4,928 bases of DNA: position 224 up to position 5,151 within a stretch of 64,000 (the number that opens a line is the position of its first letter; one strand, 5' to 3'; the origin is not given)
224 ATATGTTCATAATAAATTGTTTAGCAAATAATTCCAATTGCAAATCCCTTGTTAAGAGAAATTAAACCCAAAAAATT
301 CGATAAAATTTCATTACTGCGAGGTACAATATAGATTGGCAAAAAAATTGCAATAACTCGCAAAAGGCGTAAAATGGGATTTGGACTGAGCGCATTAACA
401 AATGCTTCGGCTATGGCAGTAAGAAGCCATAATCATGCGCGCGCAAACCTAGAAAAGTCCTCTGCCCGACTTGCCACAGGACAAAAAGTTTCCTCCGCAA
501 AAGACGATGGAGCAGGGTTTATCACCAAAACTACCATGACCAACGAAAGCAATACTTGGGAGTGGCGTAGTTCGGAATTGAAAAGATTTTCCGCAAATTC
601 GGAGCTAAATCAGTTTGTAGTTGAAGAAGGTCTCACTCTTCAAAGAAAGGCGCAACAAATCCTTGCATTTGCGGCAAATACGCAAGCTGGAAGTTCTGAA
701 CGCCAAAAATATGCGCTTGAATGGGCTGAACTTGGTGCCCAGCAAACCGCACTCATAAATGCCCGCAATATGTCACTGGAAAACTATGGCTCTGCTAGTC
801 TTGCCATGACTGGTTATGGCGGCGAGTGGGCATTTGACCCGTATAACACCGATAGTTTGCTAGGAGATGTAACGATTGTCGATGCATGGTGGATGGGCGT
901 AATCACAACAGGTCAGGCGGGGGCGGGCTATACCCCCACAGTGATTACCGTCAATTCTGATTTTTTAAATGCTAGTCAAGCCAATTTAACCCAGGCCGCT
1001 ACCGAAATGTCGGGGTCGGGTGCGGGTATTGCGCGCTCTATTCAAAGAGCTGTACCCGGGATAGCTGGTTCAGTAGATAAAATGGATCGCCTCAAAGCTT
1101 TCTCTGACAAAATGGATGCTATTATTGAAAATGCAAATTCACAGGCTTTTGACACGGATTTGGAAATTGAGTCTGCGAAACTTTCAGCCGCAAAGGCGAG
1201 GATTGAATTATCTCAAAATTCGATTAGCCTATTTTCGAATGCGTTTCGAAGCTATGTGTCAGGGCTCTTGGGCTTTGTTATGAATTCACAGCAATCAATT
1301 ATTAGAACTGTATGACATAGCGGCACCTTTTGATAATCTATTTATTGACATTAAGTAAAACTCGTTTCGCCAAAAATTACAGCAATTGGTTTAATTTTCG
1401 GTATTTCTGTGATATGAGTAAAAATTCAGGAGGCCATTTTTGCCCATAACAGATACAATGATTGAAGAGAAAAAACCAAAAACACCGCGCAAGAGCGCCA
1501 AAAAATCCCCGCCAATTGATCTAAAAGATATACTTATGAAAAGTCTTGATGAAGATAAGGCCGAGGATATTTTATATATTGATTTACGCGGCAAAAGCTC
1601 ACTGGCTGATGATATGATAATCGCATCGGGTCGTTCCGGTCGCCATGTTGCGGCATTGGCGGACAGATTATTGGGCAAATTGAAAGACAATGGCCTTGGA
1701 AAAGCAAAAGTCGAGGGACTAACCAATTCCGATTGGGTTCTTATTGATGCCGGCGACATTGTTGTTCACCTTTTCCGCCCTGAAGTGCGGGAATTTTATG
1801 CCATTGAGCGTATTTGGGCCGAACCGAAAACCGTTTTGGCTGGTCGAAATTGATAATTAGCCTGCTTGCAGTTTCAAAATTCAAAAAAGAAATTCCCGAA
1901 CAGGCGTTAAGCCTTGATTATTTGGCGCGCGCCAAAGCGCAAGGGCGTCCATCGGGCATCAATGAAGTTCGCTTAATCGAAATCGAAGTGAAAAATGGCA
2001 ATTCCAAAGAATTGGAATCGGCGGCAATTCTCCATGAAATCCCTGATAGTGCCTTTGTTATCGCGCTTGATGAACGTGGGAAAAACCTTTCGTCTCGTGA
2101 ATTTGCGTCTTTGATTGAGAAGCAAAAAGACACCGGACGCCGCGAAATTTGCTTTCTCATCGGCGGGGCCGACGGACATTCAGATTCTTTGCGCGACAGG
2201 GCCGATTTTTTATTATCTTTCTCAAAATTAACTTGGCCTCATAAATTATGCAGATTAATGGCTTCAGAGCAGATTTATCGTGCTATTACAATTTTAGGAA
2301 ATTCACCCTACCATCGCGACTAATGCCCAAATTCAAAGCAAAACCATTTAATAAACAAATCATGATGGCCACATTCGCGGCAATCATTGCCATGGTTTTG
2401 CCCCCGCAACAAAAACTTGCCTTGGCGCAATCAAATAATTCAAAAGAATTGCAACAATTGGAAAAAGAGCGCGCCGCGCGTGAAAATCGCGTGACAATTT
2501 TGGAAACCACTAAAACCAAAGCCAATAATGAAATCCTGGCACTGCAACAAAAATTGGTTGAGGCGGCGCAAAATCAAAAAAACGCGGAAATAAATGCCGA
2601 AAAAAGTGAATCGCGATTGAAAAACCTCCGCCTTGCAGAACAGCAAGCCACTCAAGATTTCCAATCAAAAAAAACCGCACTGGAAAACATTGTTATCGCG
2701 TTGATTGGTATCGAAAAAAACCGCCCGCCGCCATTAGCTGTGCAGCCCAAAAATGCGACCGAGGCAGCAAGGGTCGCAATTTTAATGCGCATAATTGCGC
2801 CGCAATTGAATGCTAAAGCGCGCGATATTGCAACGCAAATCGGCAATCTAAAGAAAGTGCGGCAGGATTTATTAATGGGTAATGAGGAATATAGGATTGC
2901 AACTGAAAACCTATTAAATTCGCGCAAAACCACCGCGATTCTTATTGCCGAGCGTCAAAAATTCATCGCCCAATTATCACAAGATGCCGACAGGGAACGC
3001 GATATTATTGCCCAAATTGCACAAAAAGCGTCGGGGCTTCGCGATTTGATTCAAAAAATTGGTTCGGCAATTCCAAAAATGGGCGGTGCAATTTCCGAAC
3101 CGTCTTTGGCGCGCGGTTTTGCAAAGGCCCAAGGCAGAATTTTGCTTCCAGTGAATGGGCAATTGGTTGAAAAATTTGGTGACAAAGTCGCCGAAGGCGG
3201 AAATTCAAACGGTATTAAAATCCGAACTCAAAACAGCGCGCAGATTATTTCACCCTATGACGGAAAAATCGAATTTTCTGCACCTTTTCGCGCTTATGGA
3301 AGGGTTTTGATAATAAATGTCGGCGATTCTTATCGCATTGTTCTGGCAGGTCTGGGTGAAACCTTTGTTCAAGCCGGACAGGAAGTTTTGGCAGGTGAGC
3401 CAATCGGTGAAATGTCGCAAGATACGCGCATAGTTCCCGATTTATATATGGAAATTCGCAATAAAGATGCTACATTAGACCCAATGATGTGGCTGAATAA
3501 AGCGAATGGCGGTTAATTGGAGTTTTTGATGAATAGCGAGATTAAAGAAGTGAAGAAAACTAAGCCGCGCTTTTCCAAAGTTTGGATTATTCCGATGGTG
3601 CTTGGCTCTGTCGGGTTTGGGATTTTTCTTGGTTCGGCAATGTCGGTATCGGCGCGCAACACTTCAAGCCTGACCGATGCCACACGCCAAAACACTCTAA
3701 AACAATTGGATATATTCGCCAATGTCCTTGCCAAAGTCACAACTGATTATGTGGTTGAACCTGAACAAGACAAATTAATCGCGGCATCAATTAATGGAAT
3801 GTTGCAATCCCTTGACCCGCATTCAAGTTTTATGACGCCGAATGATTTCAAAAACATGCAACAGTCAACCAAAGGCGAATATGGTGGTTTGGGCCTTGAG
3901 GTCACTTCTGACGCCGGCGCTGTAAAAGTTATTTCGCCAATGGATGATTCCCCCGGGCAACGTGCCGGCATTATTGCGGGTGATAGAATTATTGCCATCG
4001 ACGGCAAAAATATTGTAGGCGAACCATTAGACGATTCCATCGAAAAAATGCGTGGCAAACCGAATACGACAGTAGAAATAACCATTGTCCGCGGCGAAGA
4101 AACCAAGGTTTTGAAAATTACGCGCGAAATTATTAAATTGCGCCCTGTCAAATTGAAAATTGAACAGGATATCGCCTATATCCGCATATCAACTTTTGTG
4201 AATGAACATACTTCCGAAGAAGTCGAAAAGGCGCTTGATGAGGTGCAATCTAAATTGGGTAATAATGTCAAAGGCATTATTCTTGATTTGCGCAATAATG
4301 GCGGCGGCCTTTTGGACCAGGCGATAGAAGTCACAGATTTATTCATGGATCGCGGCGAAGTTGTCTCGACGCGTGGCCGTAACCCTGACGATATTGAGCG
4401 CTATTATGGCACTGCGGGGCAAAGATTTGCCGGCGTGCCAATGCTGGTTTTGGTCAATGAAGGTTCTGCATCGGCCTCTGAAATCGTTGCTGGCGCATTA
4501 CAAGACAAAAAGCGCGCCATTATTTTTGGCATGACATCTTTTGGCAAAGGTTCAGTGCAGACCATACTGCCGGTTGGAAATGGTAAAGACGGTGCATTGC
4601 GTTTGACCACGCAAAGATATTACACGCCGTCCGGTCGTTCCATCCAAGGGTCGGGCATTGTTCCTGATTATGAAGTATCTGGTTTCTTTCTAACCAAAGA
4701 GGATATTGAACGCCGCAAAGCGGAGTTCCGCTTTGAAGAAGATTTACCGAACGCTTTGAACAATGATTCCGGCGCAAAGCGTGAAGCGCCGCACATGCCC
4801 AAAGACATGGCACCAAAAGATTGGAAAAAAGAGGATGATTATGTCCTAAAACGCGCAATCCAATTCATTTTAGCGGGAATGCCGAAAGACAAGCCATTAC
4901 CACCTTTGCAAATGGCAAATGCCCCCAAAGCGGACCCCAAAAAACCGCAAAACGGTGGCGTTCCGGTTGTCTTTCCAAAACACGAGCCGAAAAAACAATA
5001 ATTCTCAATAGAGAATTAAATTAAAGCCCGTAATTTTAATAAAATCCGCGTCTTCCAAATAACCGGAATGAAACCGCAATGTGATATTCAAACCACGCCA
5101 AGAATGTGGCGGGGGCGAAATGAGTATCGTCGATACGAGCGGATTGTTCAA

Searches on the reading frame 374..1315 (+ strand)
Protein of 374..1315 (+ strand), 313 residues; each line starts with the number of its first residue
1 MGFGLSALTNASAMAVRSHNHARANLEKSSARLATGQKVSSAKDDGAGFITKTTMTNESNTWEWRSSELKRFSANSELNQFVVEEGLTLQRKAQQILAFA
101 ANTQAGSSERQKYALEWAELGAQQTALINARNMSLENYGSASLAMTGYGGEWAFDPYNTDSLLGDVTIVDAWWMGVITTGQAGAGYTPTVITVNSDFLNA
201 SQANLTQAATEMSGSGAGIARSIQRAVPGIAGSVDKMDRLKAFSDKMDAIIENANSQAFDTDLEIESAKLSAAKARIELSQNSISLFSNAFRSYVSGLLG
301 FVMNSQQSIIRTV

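Call 3: search_protein_families(library=pfam, proteins=[window:374-1315:+], max_evalue=0.01)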
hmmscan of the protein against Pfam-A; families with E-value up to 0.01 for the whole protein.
window:374-1315:+ (313 aa): 1 family
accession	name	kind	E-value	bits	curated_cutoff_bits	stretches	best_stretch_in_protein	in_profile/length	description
PF00669.25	Flagellin_N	-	3.3e-06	27.6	26.6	1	9-118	3-113/139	Bacterial flagellin N-terminal helical region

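Call 5: search_protein_families(library=ncbifam, proteins=[window:374-1315:+], max_evalue=1)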
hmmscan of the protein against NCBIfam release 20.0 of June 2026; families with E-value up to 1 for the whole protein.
window:374-1315:+ (313 aa): 7 families
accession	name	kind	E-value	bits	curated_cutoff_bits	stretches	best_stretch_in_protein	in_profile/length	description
NF006466.0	PRK08869.1-1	subfamily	2.6e-06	27.2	426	1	7-58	5-57/377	flagellin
NF006468.0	PRK08869.1-3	subfamily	2.7e-05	23.4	436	1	8-113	6-112/378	polar flagellin E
NF006469.0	PRK08869.1-4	equivalog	0.00016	21.2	627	1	8-50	6-49/377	flagellin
NF009444.0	PRK12802.1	equivalog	0.00039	20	332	1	9-58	7-57/282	flagellin domain-containing protein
NF033376.1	lat_flg_LafA_1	exception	0.00086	18.7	440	1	9-258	7-246/304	lateral flagellin LafA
NF009329.0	PRK12687.1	subfamily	0.0014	18.1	311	1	6-60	3-58/313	flagellin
TIGR02550.1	flagell_flgL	equivalog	0.0059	16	127.2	1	15-132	11-128/387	flagellar hook-associated protein FlgL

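Call 98: search_solved_structures(query=window:374-1315:+, max_evalue=1)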
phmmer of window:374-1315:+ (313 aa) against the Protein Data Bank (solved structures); distinct sequences matched with E-value up to 1: 7.
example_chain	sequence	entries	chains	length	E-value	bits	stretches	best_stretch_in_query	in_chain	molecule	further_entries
9p7r_A1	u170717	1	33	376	0.00056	22.7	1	6-122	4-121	Flagellin B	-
9n8g_A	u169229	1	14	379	0.0097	18.7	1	7-144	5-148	Flagellin A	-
9cef_A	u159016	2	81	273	0.011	18.5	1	9-76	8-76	Flagellin FljN | Flagellin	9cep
8uxn_A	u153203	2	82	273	0.05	16.3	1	9-56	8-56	Flagellin FljM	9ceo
9rcb_A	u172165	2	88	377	0.079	15.7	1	6-57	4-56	Flagellin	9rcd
4mn8_C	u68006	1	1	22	0.62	12.7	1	32-49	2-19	flg22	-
5epd_A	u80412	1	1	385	0.65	12.7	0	161-219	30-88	Glycerol trinitrate reductase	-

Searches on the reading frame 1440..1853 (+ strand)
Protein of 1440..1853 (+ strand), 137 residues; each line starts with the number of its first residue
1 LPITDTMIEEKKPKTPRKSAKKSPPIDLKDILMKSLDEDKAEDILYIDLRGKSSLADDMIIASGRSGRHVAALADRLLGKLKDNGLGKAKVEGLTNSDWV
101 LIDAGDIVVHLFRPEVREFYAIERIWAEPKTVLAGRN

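Call 3: search_protein_families(library=pfam, proteins=[window:1440-1853:+], max_evalue=0.01)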
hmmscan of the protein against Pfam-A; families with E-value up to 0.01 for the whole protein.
window:1440-1853:+ (137 aa): 1 family
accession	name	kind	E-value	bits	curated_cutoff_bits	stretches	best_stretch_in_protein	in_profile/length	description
PF02410.21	RsfS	-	2.8e-31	108.1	21.6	1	32-126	3-98/98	Ribosomal silencing factor during starvation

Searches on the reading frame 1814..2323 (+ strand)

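Call 3: search_protein_families(library=pfam, proteins=[window:1814-2323:+], max_evalue=0.01)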
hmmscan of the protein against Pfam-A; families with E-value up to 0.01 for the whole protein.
window:1814-2323:+ (169 aa): 1 family
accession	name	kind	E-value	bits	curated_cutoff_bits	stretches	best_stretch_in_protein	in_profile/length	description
PF02590.22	SPOUT_MTase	-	8.7e-43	146.4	27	1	15-167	3-154/154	Predicted SPOUT methyltransferase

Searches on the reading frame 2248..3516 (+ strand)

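Call 3: search_protein_families(library=pfam, proteins=[window:2248-3516:+], max_evalue=0.01)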
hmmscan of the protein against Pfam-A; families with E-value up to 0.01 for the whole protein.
window:2248-3516:+ (422 aa): 1 family
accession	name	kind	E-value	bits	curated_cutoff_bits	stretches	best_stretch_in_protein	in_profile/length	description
PF01551.29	Peptidase_M23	-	4.8e-16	59.2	28.7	1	320-412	3-96/96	Peptidase family M23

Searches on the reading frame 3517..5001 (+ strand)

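Call 3: search_protein_families(library=pfam, proteins=[window:3517-5001:+], max_evalue=0.01)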
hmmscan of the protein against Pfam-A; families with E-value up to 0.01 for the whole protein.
window:3517-5001:+ (494 aa): 5 families
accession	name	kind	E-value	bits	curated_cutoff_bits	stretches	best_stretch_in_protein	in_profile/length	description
PF03572.23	Peptidase_S41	-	5.1e-55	186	24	1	218-387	1-165/165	Peptidase family S41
PF17820.7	PDZ_6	-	2.9e-11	43.4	27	1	140-192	4-54/54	PDZ domain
PF13180.12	PDZ_2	-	1.3e-10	41.9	27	1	123-201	1-78/80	PDZ domain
PF00595.29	PDZ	-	1.5e-08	35.3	23.2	1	121-190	8-80/81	PDZ domain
PF22694.1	CtpB_N-like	-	1.4e-05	25.9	27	1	40-107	12-82/85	Activating protease CtpB N-terminal domain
